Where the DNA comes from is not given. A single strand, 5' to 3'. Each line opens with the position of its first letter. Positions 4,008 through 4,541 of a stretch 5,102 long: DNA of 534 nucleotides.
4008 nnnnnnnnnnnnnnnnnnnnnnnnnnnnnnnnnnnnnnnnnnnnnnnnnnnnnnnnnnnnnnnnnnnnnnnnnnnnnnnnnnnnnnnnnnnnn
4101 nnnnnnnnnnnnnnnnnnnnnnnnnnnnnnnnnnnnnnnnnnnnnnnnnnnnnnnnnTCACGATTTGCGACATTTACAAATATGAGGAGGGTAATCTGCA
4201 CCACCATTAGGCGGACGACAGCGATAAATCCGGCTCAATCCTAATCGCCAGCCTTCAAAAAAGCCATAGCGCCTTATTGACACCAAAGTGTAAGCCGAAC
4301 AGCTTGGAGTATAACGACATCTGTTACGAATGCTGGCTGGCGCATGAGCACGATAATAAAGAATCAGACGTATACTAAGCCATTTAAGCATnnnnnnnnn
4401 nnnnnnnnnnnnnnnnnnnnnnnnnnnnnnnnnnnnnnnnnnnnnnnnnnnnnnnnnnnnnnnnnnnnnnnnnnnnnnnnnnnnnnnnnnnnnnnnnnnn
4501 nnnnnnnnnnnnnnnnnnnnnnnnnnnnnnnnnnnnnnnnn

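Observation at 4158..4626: YidD paralog outside the rnpA-yidD-yidC context, coupled to a small conserved protein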

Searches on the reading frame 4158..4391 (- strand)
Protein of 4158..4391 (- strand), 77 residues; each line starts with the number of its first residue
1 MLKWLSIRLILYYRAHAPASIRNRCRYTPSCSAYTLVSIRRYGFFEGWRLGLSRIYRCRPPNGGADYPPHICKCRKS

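Call 3: search_protein_families(library=pfam, proteins=[window:4158-4391:-], max_evalue=0.01)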
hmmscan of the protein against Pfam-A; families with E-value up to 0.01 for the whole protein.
window:4158-4391:- (77 aa): 1 family
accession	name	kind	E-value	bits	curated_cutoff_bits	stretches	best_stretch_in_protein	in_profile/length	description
PF01809.23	YidD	-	8.1e-18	64.4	27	1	4-66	2-65/67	Putative membrane protein insertion efficiency factor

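Call 4: search_protein_families(library=ncbifam, proteins=[window:4158-4391:-], max_evalue=0.01)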
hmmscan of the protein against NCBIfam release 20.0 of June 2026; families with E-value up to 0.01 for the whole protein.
window:4158-4391:- (77 aa): 1 family
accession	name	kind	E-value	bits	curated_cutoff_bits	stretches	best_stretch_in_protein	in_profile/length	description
TIGR00278.2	TIGR00278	equivalog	7.6e-19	67.3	40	1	3-62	1-60/64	membrane protein insertion efficiency factor YidD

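Call 13: search_dna_similar(query=window:4158-4391:-, collection=phages, mode=protein, max_rows=30, max_evalue=0.001)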
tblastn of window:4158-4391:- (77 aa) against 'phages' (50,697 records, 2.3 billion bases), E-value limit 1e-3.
Records with a match: 39; places in all: 39; records where one place covers at least 80% of the query: 27.
Best place of each record, by identity: 90-95% 2; <60% 37.
By first word of the organism name: Bacteriophage 18; Listeria 6; Escherichia 3; Salmonella 3; Haemophilus 2; Acinetobacter 2; Campylobacter 2; Staphylococcus 2; Enterococcus 1.
By host as written in the record: - 22; Listeria monocytogenes 6; Escherichia coli K88 2; Campylobacter jejuni 2; Homo sapiens 2; Enterococcus faecalis 1; Salmonella enterica subsp. enterica serovar Kentucky 1; Escherichia coli O157:H7 ATCC 43895 1; and 2 more.
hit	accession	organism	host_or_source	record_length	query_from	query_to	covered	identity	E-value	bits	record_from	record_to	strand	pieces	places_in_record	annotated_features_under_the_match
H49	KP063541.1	Escherichia phage P88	Escherichia coli K88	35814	1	74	96%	92.1%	5e-31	156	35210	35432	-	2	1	hypothetical protein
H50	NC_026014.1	Escherichia phage P88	Escherichia coli K88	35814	1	74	96%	92.1%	5e-31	156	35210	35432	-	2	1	hypothetical protein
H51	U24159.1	Haemophilus phage HP1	-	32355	1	68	88%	47.1%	7e-17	78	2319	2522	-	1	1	hypothetical protein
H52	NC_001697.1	Haemophilus phage HP1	-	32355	1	68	88%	47.1%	7e-17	78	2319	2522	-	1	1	hypothetical protein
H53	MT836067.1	Bacteriophage sp.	human fecal samples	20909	2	77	99%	41.6%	4e-8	54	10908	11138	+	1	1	record has no annotation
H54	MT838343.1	Bacteriophage sp.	human fecal samples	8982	10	70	79%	46.0%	2e-6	49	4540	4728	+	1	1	record has no annotation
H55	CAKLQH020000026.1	Acinetobacter phage MD-2021a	not known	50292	1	69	90%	39.1%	8e-4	41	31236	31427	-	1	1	yidD: protein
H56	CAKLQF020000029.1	Acinetobacter phage MD-2021a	not known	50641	1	69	90%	39.1%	8e-4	41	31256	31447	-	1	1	yidD: protein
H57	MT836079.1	Bacteriophage sp.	human fecal samples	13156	1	69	90%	38.0%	2e-7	51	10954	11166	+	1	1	record has no annotation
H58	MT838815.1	Bacteriophage sp.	human fecal samples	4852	7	69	82%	41.3%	1e-5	47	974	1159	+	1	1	record has no annotation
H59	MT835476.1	Bacteriophage sp.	human fecal samples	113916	1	68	88%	38.2%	9e-8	52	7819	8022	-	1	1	record has no annotation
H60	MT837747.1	Bacteriophage sp.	human fecal samples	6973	1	69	90%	37.1%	3e-6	48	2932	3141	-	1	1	record has no annotation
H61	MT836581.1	Bacteriophage sp.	human fecal samples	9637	1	69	90%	37.1%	4e-5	45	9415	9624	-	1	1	record has no annotation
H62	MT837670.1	Bacteriophage sp.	human fecal samples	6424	2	69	88%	37.7%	6e-4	42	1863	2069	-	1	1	record has no annotation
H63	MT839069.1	Bacteriophage sp.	human fecal samples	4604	2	69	88%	37.1%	3e-7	51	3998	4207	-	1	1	record has no annotation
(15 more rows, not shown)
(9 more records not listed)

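Call 46: search_protein_families(library=phrogs, proteins=[window:4158-4391:-], max_evalue=0.01)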
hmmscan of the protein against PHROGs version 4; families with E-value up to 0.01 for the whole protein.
window:4158-4391:- (77 aa): 0 families

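Call 47: search_protein_families(library=padloc, proteins=[window:4158-4391:-], max_evalue=0.1)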
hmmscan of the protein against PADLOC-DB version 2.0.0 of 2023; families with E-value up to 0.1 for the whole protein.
window:4158-4391:- (77 aa): 0 families

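Call 49: find_homologous_proteins(query=window:4158-4391:-, max_evalue=0.001)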
Query window:4158-4391:- (77 aa): 6 proteins with E <= 0.001 among 6 candidates.
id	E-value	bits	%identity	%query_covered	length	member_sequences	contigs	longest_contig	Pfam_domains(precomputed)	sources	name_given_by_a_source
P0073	1.5e-32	129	77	91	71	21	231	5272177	PF01809.24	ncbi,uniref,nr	ncbi:membrane protein insertion efficiency factor YidD [Enterobacter cloacae]|uniref:membrane protei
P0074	3.5e-30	122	70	91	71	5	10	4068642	PF01809.24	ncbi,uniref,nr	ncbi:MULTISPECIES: membrane protein insertion efficiency factor YidD [Pantoea]|uniref:membrane prote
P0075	2.7e-26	109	89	69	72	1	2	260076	PF01809.24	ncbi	ncbi:membrane protein insertion efficiency factor YidD [Salmonella enterica]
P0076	3.1e-23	99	94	62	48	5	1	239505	PF01809.24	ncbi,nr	ncbi:TPA: membrane protein insertion efficiency factor YidD [Escherichia coli]|nr:membrane protein i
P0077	2.1e-22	97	76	65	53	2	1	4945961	PF01809.24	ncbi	ncbi:membrane protein insertion efficiency factor YidD [Escherichia coli]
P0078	3.0e-7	48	55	57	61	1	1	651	PF01809.24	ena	-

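Call 55: find_homologous_proteins(query=A3, max_evalue=1e-10)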
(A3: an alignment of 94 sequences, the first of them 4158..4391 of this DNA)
Query A3 (94 sequences) (77 aa, profile of the alignment): 1192 proteins with E <= 1e-10 among 1585 candidates; the best 120 are listed.
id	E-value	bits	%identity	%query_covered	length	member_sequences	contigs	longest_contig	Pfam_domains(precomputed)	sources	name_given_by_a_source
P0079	1.4e-33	132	47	88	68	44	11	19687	PF01809.24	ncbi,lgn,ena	-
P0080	3.2e-33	131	47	88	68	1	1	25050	PF01809.24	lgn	-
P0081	4.1e-33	131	54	87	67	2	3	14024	PF01809.24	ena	-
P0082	1.3e-32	129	52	87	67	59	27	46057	PF01809.24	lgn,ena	-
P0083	1.3e-32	129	51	87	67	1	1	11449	PF01809.24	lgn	-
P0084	1.4e-32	129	54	87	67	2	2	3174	PF01809.24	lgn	-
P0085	1.6e-32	129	48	87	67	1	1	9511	PF01809.24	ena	-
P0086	1.7e-32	129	50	88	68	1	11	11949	PF01809.24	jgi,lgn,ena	jgi:putative membrane protein insertion efficiency factor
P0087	1.7e-32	129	51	87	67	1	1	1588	PF01809.24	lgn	-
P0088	1.8e-32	129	47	88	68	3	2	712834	PF01809.24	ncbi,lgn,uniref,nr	ncbi:hypothetical protein EV694_1230 [Volucribacter psittacicida]|uniref:Hemolytic domain-containing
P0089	1.8e-32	129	49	87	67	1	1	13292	PF01809.24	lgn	-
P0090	1.9e-32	129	50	88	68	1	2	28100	PF01809.24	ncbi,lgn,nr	ncbi:membrane protein insertion efficiency factor YidD [Glaesserella parasuis]|nr:membrane protein i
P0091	2.3e-32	129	51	88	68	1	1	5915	PF01809.24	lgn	-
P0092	2.9e-32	128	49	87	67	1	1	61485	PF01809.24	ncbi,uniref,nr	ncbi:membrane protein insertion efficiency factor YidD [Caviibacterium pharyngocola]|uniref:Membrane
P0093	3.6e-32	128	49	87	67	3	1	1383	PF01809.24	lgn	-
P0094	6.4e-32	127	51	87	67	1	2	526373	PF01809.24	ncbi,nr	ncbi:membrane protein insertion efficiency factor YidD [Vibrio fluvialis]|nr:membrane protein insert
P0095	7.8e-32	127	51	87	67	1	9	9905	PF01809.24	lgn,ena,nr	nr:MAG TPA: hemolytic domain protein [Caudoviricetes sp.]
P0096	8.4e-32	127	53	88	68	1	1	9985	PF01809.24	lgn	-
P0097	8.6e-32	127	50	88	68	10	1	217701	PF01809.24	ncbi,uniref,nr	ncbi:membrane protein insertion efficiency factor YidD [Pseudomonas peradeniyensis]|uniref:Membrane 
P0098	9.0e-32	127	47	88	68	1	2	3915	PF01809.24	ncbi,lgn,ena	-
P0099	1.2e-31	126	52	87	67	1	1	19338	PF01809.24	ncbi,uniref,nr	ncbi:membrane protein insertion efficiency factor YidD [Rodentibacter caecimuris]|uniref:Membrane pr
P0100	1.4e-31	126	55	87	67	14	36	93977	PF01809.24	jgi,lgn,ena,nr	jgi:uncharacterized 7.9 kDa protein in int-C1 intergenic region|nr:MAG TPA: hemolytic domain protein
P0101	1.9e-31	126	54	87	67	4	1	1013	PF01809.24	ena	-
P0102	2.4e-31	125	53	88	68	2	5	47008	PF01809.24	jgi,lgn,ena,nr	jgi:uncharacterized 7.9 kDa protein in int-C1 intergenic region|nr:MAG TPA: Hemolytic domain protein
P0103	2.7e-31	125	50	88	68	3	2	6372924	PF01809.24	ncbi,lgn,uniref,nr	ncbi:membrane protein insertion efficiency factor YidD [Pseudomonas eucalypticola]|uniref:Membrane p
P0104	3.9e-31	125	51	87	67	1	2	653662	PF01809.24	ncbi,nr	ncbi:membrane protein insertion efficiency factor YidD [Vibrio fluvialis]|nr:membrane protein insert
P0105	4.1e-31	124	54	87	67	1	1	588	PF01809.24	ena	-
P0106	4.2e-31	124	50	88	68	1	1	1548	PF01809.24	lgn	-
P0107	4.4e-31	124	55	87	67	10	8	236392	PF01809.24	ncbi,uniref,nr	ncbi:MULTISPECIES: membrane protein insertion efficiency factor YidD [unclassified Gilliamella]|unir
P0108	5.5e-31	124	55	87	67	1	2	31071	PF01809.24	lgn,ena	-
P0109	9.8e-31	123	51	87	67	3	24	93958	PF01809.24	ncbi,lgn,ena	-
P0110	9.9e-31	123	50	88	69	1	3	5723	PF01809.24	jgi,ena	jgi:hypothetical protein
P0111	1.3e-30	123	48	87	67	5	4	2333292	PF01809.24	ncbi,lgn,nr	ncbi:TPA: membrane protein insertion efficiency factor YidD [Pasteurella multocida]|nr:membrane prot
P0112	1.5e-30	123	54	87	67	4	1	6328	PF01809.24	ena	-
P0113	1.7e-30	123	55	87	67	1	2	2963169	PF01809.24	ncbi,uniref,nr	ncbi:membrane protein insertion efficiency factor YidD [Salinivibrio sp. YCSC6]|uniref:membrane prot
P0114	2.1e-30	122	49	84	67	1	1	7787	PF01809.24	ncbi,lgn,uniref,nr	ncbi:membrane protein insertion efficiency factor YidD [Otariodibacter sp.]|uniref:membrane protein 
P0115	2.3e-30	122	47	83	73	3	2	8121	PF01809.24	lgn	-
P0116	2.6e-30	122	43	87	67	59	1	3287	PF01809.24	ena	-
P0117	2.8e-30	122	52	87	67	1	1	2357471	PF01809.24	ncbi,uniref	ncbi:membrane protein insertion efficiency factor YidD [Aquisalimonas lutea]|uniref:membrane protein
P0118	3.1e-30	122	49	88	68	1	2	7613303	PF01809.24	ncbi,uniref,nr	ncbi:membrane protein insertion efficiency factor YidD [Pseudomonas silvicola]|uniref:membrane prote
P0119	4.1e-30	121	49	88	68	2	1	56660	PF01809.24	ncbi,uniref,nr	ncbi:membrane protein insertion efficiency factor YidD [Azotobacter vinelandii]|uniref:membrane prot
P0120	5.0e-30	121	45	87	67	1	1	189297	PF01809.24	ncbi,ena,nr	ncbi:MAG: hypothetical protein COA95_02580 [Methylophaga sp.]|nr:MAG: hypothetical protein COA95_025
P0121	7.2e-30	121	46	87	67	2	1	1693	PF01809.24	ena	-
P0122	7.6e-30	120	49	88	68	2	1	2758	PF01809.24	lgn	-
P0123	8.2e-30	120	54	87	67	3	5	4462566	PF01809.24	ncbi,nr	ncbi:membrane protein insertion efficiency factor YidD [Providencia stuartii]|nr:membrane protein in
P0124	1.1e-29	120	44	88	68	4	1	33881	PF01809.24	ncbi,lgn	ncbi:putative membrane protein insertion efficiency factor [compost metagenome]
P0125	1.7e-29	119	51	87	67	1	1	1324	PF01809.24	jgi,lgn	-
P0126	1.7e-29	119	49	88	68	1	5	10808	PF01809.24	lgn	-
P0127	2.3e-29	119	47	88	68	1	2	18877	PF01809.24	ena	-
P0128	2.7e-29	119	55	84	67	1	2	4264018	PF01809.24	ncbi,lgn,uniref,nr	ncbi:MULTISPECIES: membrane protein insertion efficiency factor YidD [unclassified Marinobacter]|uni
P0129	5.0e-29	118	51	88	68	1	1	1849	PF01809.24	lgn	-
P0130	5.1e-29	118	57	88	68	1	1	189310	PF01809.24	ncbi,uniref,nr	ncbi:membrane protein insertion efficiency factor YidD [Pseudomonas mosselii]|uniref:membrane protei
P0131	5.5e-29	118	49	88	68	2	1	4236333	PF01809.24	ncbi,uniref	ncbi:membrane protein insertion efficiency factor YidD [Zobellella sp. An-6]|uniref:membrane protein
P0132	6.8e-29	117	55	87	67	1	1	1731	PF01809.24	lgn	-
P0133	7.0e-29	117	43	88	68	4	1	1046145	PF01809.24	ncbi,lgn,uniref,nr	ncbi:membrane protein insertion efficiency factor YidD [Pseudomonas sp. PDM11]|uniref:membrane prote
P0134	8.1e-29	117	51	87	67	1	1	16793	PF01809.24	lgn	-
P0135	8.7e-29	117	43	87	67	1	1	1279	PF01809.24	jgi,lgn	-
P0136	9.9e-29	117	54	82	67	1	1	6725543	PF01809.24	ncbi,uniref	ncbi:membrane protein insertion efficiency factor YidD [Pseudomonas sp. App30]|uniref:membrane prote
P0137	1.6e-28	116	51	87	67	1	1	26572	PF01809.24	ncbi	-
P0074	2.2e-28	116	70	91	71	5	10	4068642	PF01809.24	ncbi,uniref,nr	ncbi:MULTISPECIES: membrane protein insertion efficiency factor YidD [Pantoea]|uniref:membrane prote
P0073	2.9e-28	115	77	91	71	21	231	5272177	PF01809.24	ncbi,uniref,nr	ncbi:membrane protein insertion efficiency factor YidD [Enterobacter cloacae]|uniref:membrane protei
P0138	2.9e-28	115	46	82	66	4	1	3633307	PF01809.24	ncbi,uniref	ncbi:membrane protein insertion efficiency factor YidD [Chromohalobacter israelensis]|uniref:membran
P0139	3.0e-28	115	47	88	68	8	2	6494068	PF01809.24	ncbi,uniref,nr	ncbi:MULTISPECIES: membrane protein insertion efficiency factor YidD [unclassified Pseudomonas]|unir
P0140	3.2e-28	115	47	88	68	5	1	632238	PF01809.24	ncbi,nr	ncbi:membrane protein insertion efficiency factor YidD [Pseudomonas sp. JL3]|nr:membrane protein ins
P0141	3.2e-28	115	51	88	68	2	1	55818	PF01809.24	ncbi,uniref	ncbi:membrane protein insertion efficiency factor YidD [Pseudomonas sp. GZD-222]|uniref:membrane pro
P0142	3.5e-28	115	52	83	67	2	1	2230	PF01809.24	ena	-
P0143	4.0e-28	115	52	84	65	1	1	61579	PF01809.24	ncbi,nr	ncbi:UNVERIFIED_CONTAM: hypothetical protein GTU68_008617, partial [Idotea baltica]|nr:hypothetical 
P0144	4.2e-28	115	54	88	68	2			PF01809.24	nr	nr:membrane protein insertion efficiency factor YidD [Endozoicomonas sp. YOMI1]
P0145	5.4e-28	115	41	83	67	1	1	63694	PF01809.24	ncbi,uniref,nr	ncbi:membrane protein insertion efficiency factor YidD [Paenalcaligenes niemegkensis]|uniref:membran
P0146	5.5e-28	114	51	84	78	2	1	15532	PF01809.24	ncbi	-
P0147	5.6e-28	114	44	88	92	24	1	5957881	PF01809.24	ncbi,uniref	ncbi:membrane protein insertion efficiency factor YidD [Pseudomonas sp. FP1154]|uniref:membrane prot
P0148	6.0e-28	114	50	78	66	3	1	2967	PF01809.24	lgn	-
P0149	1.1e-27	114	50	83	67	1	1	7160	PF01809.24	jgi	jgi:hypothetical protein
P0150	1.1e-27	114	57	73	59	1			PF01809.24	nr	nr:membrane protein insertion efficiency factor YidD [Gilliamella apicola]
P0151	1.3e-27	113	46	88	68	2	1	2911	PF01809.24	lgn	-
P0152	1.4e-27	113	47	83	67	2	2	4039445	PF01809.24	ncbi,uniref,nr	ncbi:MAG: membrane protein insertion efficiency factor YidD [Alcaligenes nematophilus]|uniref:membra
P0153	1.7e-27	113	44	83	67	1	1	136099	PF01809.24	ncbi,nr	ncbi:MAG: membrane protein insertion efficiency factor YidD [Burkholderiaceae bacterium]|nr:membrane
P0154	2.0e-27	113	48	87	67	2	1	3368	PF01809.24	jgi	jgi:putative membrane protein insertion efficiency factor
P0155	2.6e-27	112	46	84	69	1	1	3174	PF01809.24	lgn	-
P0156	3.3e-27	112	50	78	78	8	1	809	PF01809.24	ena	-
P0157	3.9e-27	112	49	82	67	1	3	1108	PF01809.24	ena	-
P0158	3.9e-27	112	44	88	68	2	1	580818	PF01809.24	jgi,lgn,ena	jgi:hypothetical protein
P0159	4.4e-27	112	43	88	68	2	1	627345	PF01809.24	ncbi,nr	ncbi:membrane protein insertion efficiency factor YidD [Pseudomonas sp. P42]|nr:membrane protein ins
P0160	4.8e-27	111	48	87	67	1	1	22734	PF01809.24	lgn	-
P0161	5.0e-27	111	50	88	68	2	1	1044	PF01809.24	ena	-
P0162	5.3e-27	111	45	83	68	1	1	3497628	PF01809.24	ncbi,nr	ncbi:membrane protein insertion efficiency factor YidD [Alcaligenaceae bacterium SJ-26]|nr:membrane 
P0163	6.8e-27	111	44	88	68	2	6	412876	PF01809.24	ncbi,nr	ncbi:membrane protein insertion efficiency factor YidD [Pseudomonas fluorescens]|nr:membrane protein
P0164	7.7e-27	111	41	88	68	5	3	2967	PF01809.24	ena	-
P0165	8.1e-27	111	50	88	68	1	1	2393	PF01809.24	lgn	-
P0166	8.3e-27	111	47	83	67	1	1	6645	PF01809.24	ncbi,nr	ncbi:MAG TPA: membrane protein insertion efficiency factor YidD [Alcaligenes faecalis]|nr:membrane p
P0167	9.4e-27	111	45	83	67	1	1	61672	PF01809.24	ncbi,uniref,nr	ncbi:membrane protein insertion efficiency factor YidD [Alcaligenes nematophilus]|uniref:membrane pr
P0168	9.9e-27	110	47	83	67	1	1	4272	PF01809.24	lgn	-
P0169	1.5e-26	110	44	83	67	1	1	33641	PF01809.24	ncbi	ncbi:MAG: membrane protein insertion efficiency factor YidD [Paenalcaligenes sp.]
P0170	1.6e-26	110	43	88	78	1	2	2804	PF01809.24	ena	-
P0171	1.6e-26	110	48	87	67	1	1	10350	PF01809.24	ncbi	ncbi:MAG: membrane protein insertion efficiency factor YidD [Cytophagales bacterium]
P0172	1.8e-26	110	49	87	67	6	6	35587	PF01809.24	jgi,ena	jgi:putative membrane protein insertion efficiency factor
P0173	2.2e-26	109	52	78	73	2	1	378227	PF01809.24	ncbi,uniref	ncbi:membrane protein insertion efficiency factor YidD [Achromobacter insolitus]|uniref:membrane pro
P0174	2.6e-26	109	49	87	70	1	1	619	PF01809.24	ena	-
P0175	2.9e-26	109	42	87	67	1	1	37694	PF01809.24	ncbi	-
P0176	2.9e-26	109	41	88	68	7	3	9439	PF01809.24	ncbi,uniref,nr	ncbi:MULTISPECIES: membrane protein insertion efficiency factor YidD [Pseudomonas]|uniref:membrane p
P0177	3.4e-26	109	44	88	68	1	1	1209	PF01809.24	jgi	-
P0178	4.1e-26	108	50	83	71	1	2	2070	PF01809.24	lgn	-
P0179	4.6e-26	108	52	81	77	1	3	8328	PF01809.24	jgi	-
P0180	4.6e-26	108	45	86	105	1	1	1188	PF01809.24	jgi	-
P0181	4.9e-26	108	45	78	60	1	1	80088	PF01809.24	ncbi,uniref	ncbi:membrane protein insertion efficiency factor YidD [Alcaligenes faecalis]|uniref:membrane protei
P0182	5.8e-26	108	43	88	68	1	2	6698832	PF01809.24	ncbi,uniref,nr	ncbi:membrane protein insertion efficiency factor YidD [Pseudomonas corrugata]|uniref:Membrane prote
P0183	6.0e-26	108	56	68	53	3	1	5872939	PF01809.24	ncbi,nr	ncbi:membrane protein insertion efficiency factor YidD [Pseudomonas sichuanensis]|nr:membrane protei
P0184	6.3e-26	108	47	88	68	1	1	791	PF01809.24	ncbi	-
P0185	8.2e-26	108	50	81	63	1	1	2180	PF01809.24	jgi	jgi:putative membrane protein insertion efficiency factor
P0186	9.2e-26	107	45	87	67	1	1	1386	PF01809.24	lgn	-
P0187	9.8e-26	107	46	91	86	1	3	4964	PF01809.24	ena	-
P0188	1.1e-25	107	46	84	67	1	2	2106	PF01809.24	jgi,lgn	jgi:hypothetical protein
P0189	1.2e-25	107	50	81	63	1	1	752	PF01809.24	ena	-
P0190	1.3e-25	107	54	77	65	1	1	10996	PF01809.24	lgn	-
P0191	1.4e-25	107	45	83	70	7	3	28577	PF01809.24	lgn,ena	-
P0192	1.5e-25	107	49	88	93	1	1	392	PF01809.24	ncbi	-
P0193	1.7e-25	107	46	88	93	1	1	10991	PF01809.24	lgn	-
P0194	1.7e-25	107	52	81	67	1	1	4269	PF01809.24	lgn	-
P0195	2.0e-25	106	43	88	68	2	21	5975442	PF01809.24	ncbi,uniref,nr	ncbi:membrane protein insertion efficiency factor YidD [Pseudomonas viridiflava]|uniref:membrane pro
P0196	2.1e-25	106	43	88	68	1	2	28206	PF01809.24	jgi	jgi:uncharacterized protein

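Call 57: find_encoding_contigs(protein=P0103, flank=9000, max_places=2)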
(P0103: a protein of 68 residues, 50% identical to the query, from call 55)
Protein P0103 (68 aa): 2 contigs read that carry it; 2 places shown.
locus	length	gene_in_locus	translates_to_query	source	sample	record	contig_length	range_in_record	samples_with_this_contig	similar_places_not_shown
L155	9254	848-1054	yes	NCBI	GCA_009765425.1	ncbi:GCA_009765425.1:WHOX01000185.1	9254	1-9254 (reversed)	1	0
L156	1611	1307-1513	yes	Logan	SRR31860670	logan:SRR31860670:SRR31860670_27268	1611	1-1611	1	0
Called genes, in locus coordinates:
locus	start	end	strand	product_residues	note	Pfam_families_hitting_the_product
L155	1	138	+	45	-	?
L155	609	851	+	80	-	-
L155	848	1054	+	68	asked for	PF01809:YidD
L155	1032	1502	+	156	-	-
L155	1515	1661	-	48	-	-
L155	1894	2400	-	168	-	PF13302:Acetyltransf_3, PF00583:Acetyltransf_1, PF13420:Acetyltransf_4 (weak), PF13673:Acetyltransf_10, PF13508:Acetyltransf_7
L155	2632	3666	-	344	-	PF00356:LacI (faint), PF00532:Peripla_BP_1, PF13407:Peripla_BP_4, PF13377:Peripla_BP_3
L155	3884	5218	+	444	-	PF00083:Sugar_tr, PF07690:MFS_1, PF03137:OATP (weak), PF07690:MFS_1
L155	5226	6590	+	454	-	PF01425:Amidase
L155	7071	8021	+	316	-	-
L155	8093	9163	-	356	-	PF00580:UvrD-helicase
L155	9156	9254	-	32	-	?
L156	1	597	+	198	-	?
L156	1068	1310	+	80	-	-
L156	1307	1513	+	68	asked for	PF01809:YidD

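Call 58: find_encoding_contigs(protein=P0128, flank=9000, max_places=2)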
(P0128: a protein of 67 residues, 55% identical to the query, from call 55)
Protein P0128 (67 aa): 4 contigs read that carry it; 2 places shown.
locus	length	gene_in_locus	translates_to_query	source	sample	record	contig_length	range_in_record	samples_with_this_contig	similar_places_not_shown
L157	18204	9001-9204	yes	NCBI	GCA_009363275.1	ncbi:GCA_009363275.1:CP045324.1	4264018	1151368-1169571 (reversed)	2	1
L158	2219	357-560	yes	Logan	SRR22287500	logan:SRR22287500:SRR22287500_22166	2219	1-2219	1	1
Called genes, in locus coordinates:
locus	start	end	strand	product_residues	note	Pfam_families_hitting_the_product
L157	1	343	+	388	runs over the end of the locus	PF02771:Acyl-CoA_dh_N, PF02770:Acyl-CoA_dh_M, PF00441:Acyl-CoA_dh_1, PF08028:Acyl-CoA_dh_2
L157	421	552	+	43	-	-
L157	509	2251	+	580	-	PF03255:ACCA (faint), PF01039:Carboxyl_trans, PF06833:MdcE (faint)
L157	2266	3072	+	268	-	PF00378:ECH_1, PF16113:ECH_2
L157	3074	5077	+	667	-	PF00289:Biotin_carb_N, PF02222:ATP-grasp, PF02786:CPSase_L_D2, PF07478:Dala_Dala_lig_C, PF02785:Biotin_carb_C, PF21139:BT_MCC_alpha, PF00364:Biotin_lipoyl, PF25917:BSH_RND, +2 more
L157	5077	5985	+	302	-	PF00682:HMGL-like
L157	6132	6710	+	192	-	PF04636:PA26 (faint), PF02627:CMD (weak)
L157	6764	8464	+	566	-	PF00501:AMP-binding, PF13193:AMP-binding_C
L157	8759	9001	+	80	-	-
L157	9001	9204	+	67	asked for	PF01809:YidD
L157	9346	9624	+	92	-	PF05015:HigB-like_toxin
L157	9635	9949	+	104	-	PF01381:HTH_3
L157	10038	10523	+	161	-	PF13671:AAA_33 (faint)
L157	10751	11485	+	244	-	-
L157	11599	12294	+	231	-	PF01177:Asp_Glu_race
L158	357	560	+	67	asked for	PF01809:YidD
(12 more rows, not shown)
